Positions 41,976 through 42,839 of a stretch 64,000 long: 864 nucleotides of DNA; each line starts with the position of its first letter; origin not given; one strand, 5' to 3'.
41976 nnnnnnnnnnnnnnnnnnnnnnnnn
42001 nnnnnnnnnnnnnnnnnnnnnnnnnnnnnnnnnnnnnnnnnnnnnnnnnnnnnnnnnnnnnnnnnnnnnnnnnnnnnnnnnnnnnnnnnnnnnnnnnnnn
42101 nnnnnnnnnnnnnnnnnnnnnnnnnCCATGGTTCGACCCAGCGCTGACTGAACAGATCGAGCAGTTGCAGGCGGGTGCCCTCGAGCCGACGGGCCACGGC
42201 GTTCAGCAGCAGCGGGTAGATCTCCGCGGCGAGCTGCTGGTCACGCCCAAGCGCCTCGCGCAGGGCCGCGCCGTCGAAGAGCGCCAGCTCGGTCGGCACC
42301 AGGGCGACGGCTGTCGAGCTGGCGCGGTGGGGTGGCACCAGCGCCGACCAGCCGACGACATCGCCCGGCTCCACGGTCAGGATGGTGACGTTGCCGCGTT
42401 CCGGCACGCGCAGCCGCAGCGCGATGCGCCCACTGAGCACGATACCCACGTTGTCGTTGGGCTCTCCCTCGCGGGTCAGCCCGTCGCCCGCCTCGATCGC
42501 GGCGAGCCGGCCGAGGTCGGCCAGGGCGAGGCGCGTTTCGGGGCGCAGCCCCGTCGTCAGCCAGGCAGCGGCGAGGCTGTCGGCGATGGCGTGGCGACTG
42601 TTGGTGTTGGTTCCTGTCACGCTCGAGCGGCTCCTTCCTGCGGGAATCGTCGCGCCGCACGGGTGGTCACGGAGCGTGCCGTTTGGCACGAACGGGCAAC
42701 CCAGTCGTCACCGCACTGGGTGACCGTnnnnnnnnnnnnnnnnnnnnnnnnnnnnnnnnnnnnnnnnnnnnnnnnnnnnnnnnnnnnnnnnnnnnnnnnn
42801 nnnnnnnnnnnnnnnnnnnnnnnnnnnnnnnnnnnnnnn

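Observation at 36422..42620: Group-3b-type [NiFe] hydrogenase operon with fused beta-gamma diaphorase, headed by a cNMP-binding protein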

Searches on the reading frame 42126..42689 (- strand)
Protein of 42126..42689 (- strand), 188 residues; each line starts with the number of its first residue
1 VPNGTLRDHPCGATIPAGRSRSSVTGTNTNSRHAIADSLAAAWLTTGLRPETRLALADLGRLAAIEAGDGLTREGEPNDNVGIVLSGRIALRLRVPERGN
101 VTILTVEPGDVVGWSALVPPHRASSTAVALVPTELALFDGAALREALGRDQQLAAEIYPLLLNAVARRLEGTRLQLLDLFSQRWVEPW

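Call 5: search_protein_families(library=pfam, proteins=[window:42126-42689:-], max_evalue=0.01)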
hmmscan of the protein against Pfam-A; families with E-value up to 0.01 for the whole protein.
window:42126-42689:- (188 aa): 1 family
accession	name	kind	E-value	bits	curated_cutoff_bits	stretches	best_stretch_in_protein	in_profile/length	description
PF00027.35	cNMP_binding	-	2.5e-13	50.2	27.5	1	65-149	4-88/89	Cyclic nucleotide-binding domain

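Call 6: search_protein_families(library=ncbifam, proteins=[window:42126-42689:-], max_evalue=0.01)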
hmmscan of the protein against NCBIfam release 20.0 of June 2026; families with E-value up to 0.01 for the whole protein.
window:42126-42689:- (188 aa): 5 families
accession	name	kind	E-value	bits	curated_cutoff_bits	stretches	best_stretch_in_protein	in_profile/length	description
TIGR03896.1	cyc_nuc_ocin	subfamily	5.1e-06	26.1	161.05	1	59-176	7-128/317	bacteriocin-type transport-associated protein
NF041163.2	encap_f2b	equivalog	9.4e-06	25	400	1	20-158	55-194/450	family 2B encapsulin nanocompartment shell protein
NF006901.0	PRK09392.1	equivalog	1.1e-05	24.9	211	1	67-158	37-127/236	transcriptional activator FtrB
NF050815.1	TransActFtrBCaul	equivalog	0.00028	20.2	300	1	60-155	32-126/251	transcriptional activator FtrB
NF058543.1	ActPatMycb56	equivalog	0.00031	19.7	460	1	53-130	12-88/317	acetyltransferase Pat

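Call 13: search_solved_structures(query=window:42126-42689:-, max_evalue=0.01)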
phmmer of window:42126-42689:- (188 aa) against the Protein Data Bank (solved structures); distinct sequences matched with E-value up to 0.01: 29.
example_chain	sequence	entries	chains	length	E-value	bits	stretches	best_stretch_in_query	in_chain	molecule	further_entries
3i54_A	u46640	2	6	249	1.6e-09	41.7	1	34-180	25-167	Transcriptional regulator, Crp/Fnr family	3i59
3d0s_A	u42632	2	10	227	3.5e-09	40.5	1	37-180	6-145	TRANSCRIPTIONAL REGULATORY PROTEIN | PROBABLE TRANSCRIPTIONAL REGULATORY PROTEIN (PROBABLY CRP/ FNR-FAMILY)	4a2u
3mzh_A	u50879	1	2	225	4e-09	40.3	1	38-180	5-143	PROBABLE TRANSCRIPTIONAL REGULATORY PROTEIN (PROBABLY CRP/FNR-FAMILY)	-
3h3u_A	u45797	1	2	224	4.6e-09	40.1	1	38-180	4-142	PROBABLE TRANSCRIPTIONAL REGULATORY PROTEIN (PROBABLY CRP/FNR-FAMILY)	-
2pqq_A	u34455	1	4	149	4.8e-08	36.8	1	64-179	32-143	Putative transcriptional regulator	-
3r6s_A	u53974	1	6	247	2.3e-07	34.6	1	36-180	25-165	transcription regulator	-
4byy_A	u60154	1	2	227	2.9e-07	34.3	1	63-180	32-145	TRANSCRIPTIONAL REGULATOR, CRP/FNR FAMILY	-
4cyd_A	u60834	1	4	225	3.3e-07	34.1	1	64-180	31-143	PROBABLE TRANSCRIPTION REGULATOR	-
3gyd_A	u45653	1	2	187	9.5e-07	32.6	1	71-169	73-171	Cyclic nucleotide-binding domain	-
3mdp_A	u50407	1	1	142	2.2e-06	31.4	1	62-164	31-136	Cyclic nucleotide-binding domain (CNMP-BD) protein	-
5d1i_A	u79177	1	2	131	8.2e-06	29.5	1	46-145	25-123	Cyclic nucleotide-binding protein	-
4orf_A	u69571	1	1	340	5e-05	27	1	36-133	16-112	Acetyltransferase Pat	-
4onu_A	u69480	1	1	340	5.1e-05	27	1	36-133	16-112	Acetyltransferase Pat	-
4oll_A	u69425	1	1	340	5.2e-05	26.9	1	36-133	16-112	Acetyltransferase Pat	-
5kjy_A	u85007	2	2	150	0.00021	25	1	26-148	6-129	cAMP-dependent protein kinase type I-alpha regulatory subunit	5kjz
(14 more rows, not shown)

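Call 14: find_homologous_proteins(query=window:42126-42620:-)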
Query window:42126-42620:- (165 aa): 857 proteins with E <= 0.001 among 2316 candidates; the best 120 are listed.
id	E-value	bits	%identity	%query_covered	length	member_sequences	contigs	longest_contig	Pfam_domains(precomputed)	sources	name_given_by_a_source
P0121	6.2e-96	337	98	100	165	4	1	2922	PF00027.36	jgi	jgi:CRP/FNR family transcriptional regulator, cyclic AMP receptor protein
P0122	7.9e-81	288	83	99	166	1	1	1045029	PF00027.36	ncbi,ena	-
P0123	4.3e-80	286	85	100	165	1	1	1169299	PF00027.36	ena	-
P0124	1.6e-79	284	87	95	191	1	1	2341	PF00027.36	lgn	-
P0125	1.4e-77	277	82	98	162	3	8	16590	PF00027.36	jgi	jgi:CRP/FNR family cyclic AMP-dependent transcriptional regulator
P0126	1.8e-77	277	81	100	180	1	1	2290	PF00027.36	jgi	jgi:CRP/FNR family cyclic AMP-dependent transcriptional regulator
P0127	1.3e-76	274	80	100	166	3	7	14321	PF00027.36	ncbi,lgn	-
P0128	8.2e-72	259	79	95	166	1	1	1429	PF00027.36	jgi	jgi:CRP/FNR family cyclic AMP-dependent transcriptional regulator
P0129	1.5e-70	255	81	93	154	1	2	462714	PF00027.36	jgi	jgi:CRP-like cAMP-binding protein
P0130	2.2e-66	241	70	97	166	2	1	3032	PF00027.36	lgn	-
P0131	1.3e-65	239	75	92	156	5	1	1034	PF00027.36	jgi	jgi:CRP-like cAMP-binding protein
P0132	5.0e-65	237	75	92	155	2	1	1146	PF00027.36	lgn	-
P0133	6.8e-65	236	72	100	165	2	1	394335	PF00027.36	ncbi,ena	-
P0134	5.2e-64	233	68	100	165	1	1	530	PF00027.36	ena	-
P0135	5.3e-64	233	70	98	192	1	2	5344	PF00027.36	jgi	jgi:CRP/FNR family transcriptional regulator, cyclic AMP receptor protein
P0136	9.6e-64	233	68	100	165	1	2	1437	PF00027.36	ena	-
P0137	1.1e-63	232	68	100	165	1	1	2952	PF00027.36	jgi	jgi:CRP/FNR family cyclic AMP-dependent transcriptional regulator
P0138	1.3e-63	232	68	100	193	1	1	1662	PF00027.36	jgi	-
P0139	1.8e-63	232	70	98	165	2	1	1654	PF00027.36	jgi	-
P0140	4.8e-63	230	68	100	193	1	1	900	PF00027.36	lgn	-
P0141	5.2e-63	230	68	100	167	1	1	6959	PF00027.36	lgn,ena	-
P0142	9.5e-63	229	73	92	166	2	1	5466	PF00027.36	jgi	-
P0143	1.1e-62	229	73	92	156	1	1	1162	PF00027.36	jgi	jgi:CRP-like cAMP-binding protein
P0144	1.1e-62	229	69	99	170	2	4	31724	PF00027.36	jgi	jgi:CRP/FNR family transcriptional regulator, cyclic AMP receptor protein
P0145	1.4e-62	229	72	93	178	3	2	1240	PF00027.36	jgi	jgi:CRP/FNR family transcriptional regulator, cyclic AMP receptor protein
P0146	1.6e-62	228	69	98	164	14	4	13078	PF00027.36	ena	-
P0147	1.6e-62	228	69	98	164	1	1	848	PF00027.36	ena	-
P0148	1.9e-62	228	67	100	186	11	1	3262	PF00027.36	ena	-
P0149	2.1e-62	228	67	100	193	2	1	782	PF00027.36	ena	-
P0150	2.2e-62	228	70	98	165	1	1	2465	PF00027.36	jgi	jgi:CRP-like cAMP-binding protein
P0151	2.4e-62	228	69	98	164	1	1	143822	PF00027.36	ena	-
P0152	4.4e-62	227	72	87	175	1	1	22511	PF00027.36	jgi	jgi:CRP-like cAMP-binding protein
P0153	4.7e-62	227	72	92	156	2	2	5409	PF00027.36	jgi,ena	-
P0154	4.7e-62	227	73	88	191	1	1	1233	PF00027.36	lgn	-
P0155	4.9e-62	227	69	99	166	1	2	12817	PF00027.36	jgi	jgi:CRP/FNR family cyclic AMP-dependent transcriptional regulator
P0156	7.9e-62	226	66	99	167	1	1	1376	PF00027.36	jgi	jgi:CRP-like cAMP-binding protein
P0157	1.6e-61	225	67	100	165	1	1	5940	PF00027.36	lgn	-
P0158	2.2e-61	225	67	100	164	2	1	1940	PF00027.36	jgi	-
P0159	2.6e-61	225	66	100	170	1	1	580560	PF00027.36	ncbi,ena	-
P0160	3.2e-61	224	66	100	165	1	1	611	PF00027.36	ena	-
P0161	3.2e-61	224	66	100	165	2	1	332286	PF00027.36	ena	-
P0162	3.2e-61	224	72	95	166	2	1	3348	PF00027.36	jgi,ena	-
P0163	3.9e-61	224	71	92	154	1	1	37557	PF00027.36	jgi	jgi:CRP-like cAMP-binding protein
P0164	8.0e-61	223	69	94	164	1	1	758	PF00027.36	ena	-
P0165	8.2e-61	223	70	93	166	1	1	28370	PF00027.36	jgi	jgi:CRP-like cAMP-binding protein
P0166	9.8e-61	223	65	100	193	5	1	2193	PF00027.36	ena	-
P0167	1.2e-60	222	69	96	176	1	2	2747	PF00027.36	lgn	-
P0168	1.2e-60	222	66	98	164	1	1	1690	PF00027.36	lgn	-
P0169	1.2e-60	222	68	96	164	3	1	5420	PF00027.36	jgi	-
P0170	1.9e-60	222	70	94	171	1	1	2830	PF00027.36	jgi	jgi:CRP-like cAMP-binding protein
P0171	2.6e-60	221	65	100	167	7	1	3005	PF00027.36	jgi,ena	jgi:CRP-like cAMP-binding protein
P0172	2.9e-60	221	67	100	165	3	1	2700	PF00027.36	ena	-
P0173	4.0e-60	221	68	96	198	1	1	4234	PF00027.36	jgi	jgi:CRP/FNR family transcriptional regulator, cyclic AMP receptor protein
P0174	4.1e-60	221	65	98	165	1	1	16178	PF00027.36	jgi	jgi:CRP-like cAMP-binding protein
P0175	4.5e-60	221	66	98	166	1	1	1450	PF00027.36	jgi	jgi:CRP-like cAMP-binding protein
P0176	4.9e-60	220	64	100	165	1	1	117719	PF00027.36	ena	-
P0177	5.8e-60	220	69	93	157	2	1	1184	PF00027.36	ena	-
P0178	5.8e-60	220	66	99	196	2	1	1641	PF00027.36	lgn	-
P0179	6.1e-60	220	69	92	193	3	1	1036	PF00027.36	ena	-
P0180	6.9e-60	220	67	96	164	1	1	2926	PF00027.36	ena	-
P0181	7.1e-60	220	71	92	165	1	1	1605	PF00027.36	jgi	jgi:CRP-like cAMP-binding protein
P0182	1.2e-59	219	69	87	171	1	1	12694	PF00027.36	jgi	jgi:CRP-like cAMP-binding protein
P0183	1.3e-59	219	65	100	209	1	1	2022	PF00027.36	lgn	-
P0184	2.4e-59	218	68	95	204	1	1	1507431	PF00027.36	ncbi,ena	-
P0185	2.6e-59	218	68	93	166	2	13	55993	PF00027.36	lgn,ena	-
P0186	3.1e-59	218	67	93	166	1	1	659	PF00027.36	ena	-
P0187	3.5e-59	218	64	98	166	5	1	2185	PF00027.36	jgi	-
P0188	3.8e-59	218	65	98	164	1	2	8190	PF00027.36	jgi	jgi:CRP-like cAMP-binding protein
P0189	4.0e-59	218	63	100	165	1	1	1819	PF00027.36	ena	-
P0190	4.5e-59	217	69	92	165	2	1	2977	PF00027.36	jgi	jgi:CRP-like cAMP-binding protein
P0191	8.5e-59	216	64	98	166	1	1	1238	PF00027.36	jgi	jgi:CRP/FNR family cyclic AMP-dependent transcriptional regulator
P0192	1.1e-58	216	65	100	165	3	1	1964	PF00027.36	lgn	-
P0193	1.3e-58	216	64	98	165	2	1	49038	PF00027.36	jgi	jgi:CRP-like cAMP-binding protein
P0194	1.6e-58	216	66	94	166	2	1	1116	PF00027.36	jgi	jgi:CRP/FNR family cyclic AMP-dependent transcriptional regulator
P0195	1.8e-58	215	62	99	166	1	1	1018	PF00027.36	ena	-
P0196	1.8e-58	215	66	98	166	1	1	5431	PF00027.36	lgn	-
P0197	1.9e-58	215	64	98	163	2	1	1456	PF00027.36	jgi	jgi:CRP-like cAMP-binding protein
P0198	2.8e-58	215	67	87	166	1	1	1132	PF00027.36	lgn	-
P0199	3.2e-58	215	64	100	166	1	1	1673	PF00027.36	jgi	jgi:CRP-like cAMP-binding protein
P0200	3.6e-58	214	67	94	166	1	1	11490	PF00027.36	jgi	jgi:CRP-like cAMP-binding protein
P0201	3.9e-58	214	66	100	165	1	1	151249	PF00027.36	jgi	jgi:CRP/FNR family cyclic AMP-dependent transcriptional regulator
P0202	4.6e-58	214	68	88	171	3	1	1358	PF00027.36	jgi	-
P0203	5.0e-58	214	62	98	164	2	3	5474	PF00027.36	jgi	jgi:CRP/FNR family transcriptional regulator, cyclic AMP receptor protein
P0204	5.0e-58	214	63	96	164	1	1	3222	PF00027.36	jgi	jgi:CRP/FNR family cyclic AMP-dependent transcriptional regulator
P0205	5.3e-58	214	66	99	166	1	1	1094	PF00027.36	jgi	jgi:CRP-like cAMP-binding protein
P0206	5.8e-58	214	66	93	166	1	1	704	PF00027.36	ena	-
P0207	1.2e-57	213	69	88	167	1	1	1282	PF00027.36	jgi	jgi:CRP-like cAMP-binding protein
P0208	1.5e-57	212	66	96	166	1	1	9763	PF00027.36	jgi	jgi:CRP-like cAMP-binding protein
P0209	1.6e-57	212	62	100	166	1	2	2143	PF00027.36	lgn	-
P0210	1.9e-57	212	63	98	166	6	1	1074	PF00027.36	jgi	jgi:CRP/FNR family transcriptional regulator, cyclic AMP receptor protein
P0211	2.2e-57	212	66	97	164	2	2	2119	PF00027.36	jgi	jgi:CRP-like cAMP-binding protein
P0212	2.9e-57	211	64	98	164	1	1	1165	PF00027.36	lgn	-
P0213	4.2e-57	211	69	92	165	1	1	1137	PF00027.36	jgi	jgi:CRP-like cAMP-binding protein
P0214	1.3e-56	209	62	98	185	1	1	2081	PF00027.36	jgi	-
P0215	1.3e-56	209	67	94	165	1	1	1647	PF00027.36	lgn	-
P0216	2.0e-56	209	64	87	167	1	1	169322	PF00027.36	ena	-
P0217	2.2e-56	209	68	92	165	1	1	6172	PF00027.36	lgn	-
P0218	2.4e-56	208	64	95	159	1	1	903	PF00027.36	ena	-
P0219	2.8e-56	208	73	84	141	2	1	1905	PF00027.36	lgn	-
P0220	3.4e-56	208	63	98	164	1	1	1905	PF00027.36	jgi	jgi:CRP/FNR family transcriptional regulator, cyclic AMP receptor protein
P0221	3.5e-56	208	63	97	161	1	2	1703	PF00027.36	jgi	jgi:CRP-like cAMP-binding protein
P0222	3.8e-56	208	66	92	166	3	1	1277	PF00027.36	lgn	-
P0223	4.4e-56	208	67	92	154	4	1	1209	PF00027.36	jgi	jgi:CRP-like cAMP-binding protein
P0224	4.8e-56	207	68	92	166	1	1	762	PF00027.36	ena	-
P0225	5.1e-56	207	66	92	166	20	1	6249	PF00027.36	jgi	jgi:CRP-like cAMP-binding protein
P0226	6.0e-56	207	66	94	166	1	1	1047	PF00027.36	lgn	-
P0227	6.4e-56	207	66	94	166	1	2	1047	PF00027.36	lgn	-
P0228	6.8e-56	207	67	92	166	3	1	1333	PF00027.36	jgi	-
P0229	6.8e-56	207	64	97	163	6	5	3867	PF00027.36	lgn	-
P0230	6.8e-56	207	63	92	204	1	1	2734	PF00027.36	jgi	jgi:CRP/FNR family cyclic AMP-dependent transcriptional regulator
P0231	6.9e-56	207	66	94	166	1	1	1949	PF00027.36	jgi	jgi:CRP-like cAMP-binding protein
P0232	6.9e-56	207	62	98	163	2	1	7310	PF00027.36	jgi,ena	-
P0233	9.6e-56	207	65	94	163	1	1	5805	PF00027.36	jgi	-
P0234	9.7e-56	206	66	93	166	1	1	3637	PF00027.36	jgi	jgi:CRP-like cAMP-binding protein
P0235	1.2e-55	206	62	100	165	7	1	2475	PF00027.36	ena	-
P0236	1.6e-55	206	62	100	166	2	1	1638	PF00027.36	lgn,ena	-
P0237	1.6e-55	206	66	87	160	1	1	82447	PF00027.36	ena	-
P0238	1.7e-55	206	65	96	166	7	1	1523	PF00027.36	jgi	jgi:CRP-like cAMP-binding protein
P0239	2.4e-55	205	65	96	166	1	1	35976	PF00027.36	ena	-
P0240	3.4e-55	205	67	92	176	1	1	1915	PF00027.36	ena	-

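Call 28: search_dna_similar(query=window:42126-42620:-, collection=plasmids, mode=protein, max_evalue=0.001, max_rows=30)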
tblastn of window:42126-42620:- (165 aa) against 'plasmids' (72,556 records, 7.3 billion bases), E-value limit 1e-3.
Records with a match: 26; places in all: 26; records where one place covers at least 80% of the query: 3.
Best place of each record, by identity: <60% 26.
By first word of the organism name: Streptomyces 14; Rhodococcus 6; Burkholderia 2; Embleya 2; Pandoraea 1; Paraburkholderia 1.
By predicted mobility (MOB-suite, as given by PLSDB): non-mobilizable 15; mobilizable 9; conjugative 2.
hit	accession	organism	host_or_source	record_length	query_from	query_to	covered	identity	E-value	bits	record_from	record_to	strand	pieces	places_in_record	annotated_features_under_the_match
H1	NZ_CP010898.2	Pandoraea vervacti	bacteria,uncultivated field soil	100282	16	160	88%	33.1%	3e-10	65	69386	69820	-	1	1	cyclic nucleotide-binding domain-containing protein | FAD/NAD(P)-binding protein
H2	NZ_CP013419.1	Burkholderia savannae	soil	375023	43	159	71%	40.2%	8e-17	84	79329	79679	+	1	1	cyclic nucleotide-binding domain-containing protein | FAD/NAD(P)-binding protein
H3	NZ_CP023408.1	Streptomyces fungicidicus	Pig,cell culture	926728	2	158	95%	29.9%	5e-7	55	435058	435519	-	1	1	cyclic nucleotide-binding domain-containing protein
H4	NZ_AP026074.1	Streptomyces nigrescens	-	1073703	3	158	95%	28.8%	8e-7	55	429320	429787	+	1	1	none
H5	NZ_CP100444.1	Streptomyces rimosus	pure culture,OTC cluster deletion ...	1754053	42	157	70%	37.1%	1e-9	63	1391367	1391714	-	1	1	record has no annotation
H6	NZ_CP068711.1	Burkholderia thailandensis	soil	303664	42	160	72%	36.1%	4e-13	73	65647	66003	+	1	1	cyclic nucleotide-binding domain-containing protein | FAD/NAD(P)-binding protein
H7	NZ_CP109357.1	Streptomyces sp. NBC_01562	-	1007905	42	158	71%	35.0%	3e-11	67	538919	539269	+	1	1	record has no annotation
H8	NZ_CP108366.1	Streptomyces sp. NBC_01340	-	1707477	42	158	71%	35.0%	4e-11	67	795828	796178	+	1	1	none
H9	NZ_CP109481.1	Streptomyces sp. NBC_01450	-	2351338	42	158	71%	35.0%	4e-9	61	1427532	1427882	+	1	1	none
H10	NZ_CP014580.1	Paraburkholderia phytofirmans OLGA172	-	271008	42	160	72%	34.5%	2e-13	74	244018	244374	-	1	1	cyclic nucleotide-binding domain-containing protein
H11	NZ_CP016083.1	Streptomyces sp. SAT1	Adenophora trachelioides Maxim.,single ...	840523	45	158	69%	35.1%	3e-11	67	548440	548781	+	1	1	cyclic nucleotide-binding domain-containing protein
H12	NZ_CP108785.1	Embleya sp. NBC_00888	-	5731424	42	157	70%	34.5%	2e-11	68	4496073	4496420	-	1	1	none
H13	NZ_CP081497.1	Streptomyces sp. BHT-5-2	whole organism,plant soil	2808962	45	156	68%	35.7%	6e-10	64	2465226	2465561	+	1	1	none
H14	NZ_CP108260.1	Streptomyces sp. NBC_00055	-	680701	44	157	69%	33.3%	6e-9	61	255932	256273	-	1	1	cyclic nucleotide-binding domain-containing protein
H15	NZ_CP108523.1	Streptomyces sp. NBC_01230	-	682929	44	157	69%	33.3%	6e-9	61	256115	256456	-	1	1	cyclic nucleotide-binding domain-containing protein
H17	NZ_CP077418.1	Rhodococcus qingshengii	pure culture,oil-contaminated water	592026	45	162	72%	32.2%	2e-10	65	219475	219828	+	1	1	cyclic nucleotide-binding domain-containing protein | FAD/NAD(P)-binding protein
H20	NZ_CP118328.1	Rhodococcus sp. DK17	pure culture,crude oil-contaminated soil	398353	45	163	72%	31.1%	3e-6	53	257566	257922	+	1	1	cyclic nucleotide-binding domain-containing protein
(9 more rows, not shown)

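Call 31: get_annotated_region(hit=H17, flank=7000)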
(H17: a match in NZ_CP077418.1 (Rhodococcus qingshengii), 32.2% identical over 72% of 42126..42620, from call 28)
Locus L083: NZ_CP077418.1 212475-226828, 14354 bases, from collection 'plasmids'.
description: Rhodococcus qingshengii strain TG-1 plasmid unnamed2, complete sequence
organism: Rhodococcus qingshengii (NCBI taxid 334542)
taxonomy: Bacteria; Actinomycetota; Actinomycetes; Mycobacteriales; Nocardiaceae; Rhodococcus; Rhodococcus qingshengii
host: -; source: pure culture,oil-contaminated water; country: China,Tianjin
typing (MOB-suite, as given by PLSDB): mobilizable; relaxase MOBP
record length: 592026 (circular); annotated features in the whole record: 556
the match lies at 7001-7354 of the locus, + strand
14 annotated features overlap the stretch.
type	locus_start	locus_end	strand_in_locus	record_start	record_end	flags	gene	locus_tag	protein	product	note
CDS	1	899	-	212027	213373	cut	-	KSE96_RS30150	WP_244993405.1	wax ester/triacylglycerol synthase domain-containing protein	GO:0045017 - glycerolipid biosynthetic process [Evidence IEA]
CDS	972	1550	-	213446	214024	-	-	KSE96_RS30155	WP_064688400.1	CBS domain-containing protein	-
CDS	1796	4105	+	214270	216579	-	ppsA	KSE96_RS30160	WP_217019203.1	phosphoenolpyruvate synthase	GO:0016310 - phosphorylation [Evidence IEA]; GO:0006090 - pyruvate metabolic process [Evidence IEA]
CDS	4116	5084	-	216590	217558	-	-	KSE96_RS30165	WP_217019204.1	1-phosphofructokinase family hexose kinase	-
CDS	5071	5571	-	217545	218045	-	-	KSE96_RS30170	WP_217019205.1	GNAT family N-acetyltransferase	-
CDS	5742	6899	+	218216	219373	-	-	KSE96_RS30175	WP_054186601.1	4Fe-4S dicluster domain-containing protein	-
CDS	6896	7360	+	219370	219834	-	-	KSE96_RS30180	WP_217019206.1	cyclic nucleotide-binding domain-containing protein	-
CDS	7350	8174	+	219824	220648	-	-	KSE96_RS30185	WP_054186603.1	FAD/NAD(P)-binding protein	-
CDS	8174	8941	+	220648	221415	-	-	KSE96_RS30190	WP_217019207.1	oxidoreductase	-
CDS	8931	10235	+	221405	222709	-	-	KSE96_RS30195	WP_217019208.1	Ni/Fe hydrogenase subunit alpha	-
CDS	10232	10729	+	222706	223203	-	-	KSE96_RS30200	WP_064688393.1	hydrogenase maturation protease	-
CDS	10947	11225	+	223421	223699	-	-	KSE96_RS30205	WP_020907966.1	DUF1876 domain-containing protein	-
CDS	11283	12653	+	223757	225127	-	-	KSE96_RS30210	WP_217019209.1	wax ester/triacylglycerol synthase family O-acyltransferase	-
CDS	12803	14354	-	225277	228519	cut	otsB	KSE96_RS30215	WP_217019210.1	trehalose-phosphatase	GO:0005992 - trehalose biosynthetic process [Evidence IEA]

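Call 46: get_annotated_region(hit=H3, flank=5000)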
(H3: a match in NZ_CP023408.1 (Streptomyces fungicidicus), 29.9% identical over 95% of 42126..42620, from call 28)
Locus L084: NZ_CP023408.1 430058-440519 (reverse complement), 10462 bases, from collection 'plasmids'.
description: Streptomyces fungicidicus strain TXX3120 plasmid p1, complete sequence
organism: Streptomyces fungicidicus (NCBI taxid 68203)
taxonomy: Bacteria; Actinomycetota; Actinomycetes; Kitasatosporales; Streptomycetaceae; Streptomyces; Streptomyces fungicidicus
host: -; source: Pig,cell culture; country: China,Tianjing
typing (MOB-suite, as given by PLSDB): non-mobilizable
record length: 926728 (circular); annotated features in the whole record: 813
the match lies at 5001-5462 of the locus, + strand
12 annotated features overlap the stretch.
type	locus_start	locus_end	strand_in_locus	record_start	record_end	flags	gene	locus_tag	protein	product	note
CDS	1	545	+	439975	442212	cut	-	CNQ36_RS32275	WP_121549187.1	FUSC family protein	-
CDS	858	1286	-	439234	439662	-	-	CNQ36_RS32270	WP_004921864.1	hypothetical protein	-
CDS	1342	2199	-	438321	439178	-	-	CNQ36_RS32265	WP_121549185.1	SigB/SigF/SigG family RNA polymerase sigma factor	GO:0006352 - DNA-templated transcription initiation [Evidence IEA]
CDS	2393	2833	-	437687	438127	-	-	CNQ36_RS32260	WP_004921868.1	ATP-binding protein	-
CDS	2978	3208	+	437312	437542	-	-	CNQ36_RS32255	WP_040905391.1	hypothetical protein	-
CDS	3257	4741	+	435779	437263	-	-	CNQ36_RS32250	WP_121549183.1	ornithine decarboxylase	-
CDS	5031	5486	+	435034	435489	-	-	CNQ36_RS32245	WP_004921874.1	cyclic nucleotide-binding domain-containing protein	-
CDS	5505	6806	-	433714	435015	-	-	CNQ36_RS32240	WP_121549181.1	MFS transporter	GO:0055085 - transmembrane transport [Evidence IEA]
CDS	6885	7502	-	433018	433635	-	-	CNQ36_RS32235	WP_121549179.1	LysE/ArgO family amino acid transporter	-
CDS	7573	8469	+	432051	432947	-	-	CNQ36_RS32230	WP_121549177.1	LysR family transcriptional regulator ArgP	GO:0006355 - regulation of DNA-templated transcription [Evidence IEA]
CDS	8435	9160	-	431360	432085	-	-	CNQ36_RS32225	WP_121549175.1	TetR/AcrR family transcriptional regulator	GO:0006355 - regulation of DNA-templated transcription [Evidence IEA]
CDS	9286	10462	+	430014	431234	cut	-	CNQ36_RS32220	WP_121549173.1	saccharopine dehydrogenase C-terminal domain-containing protein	-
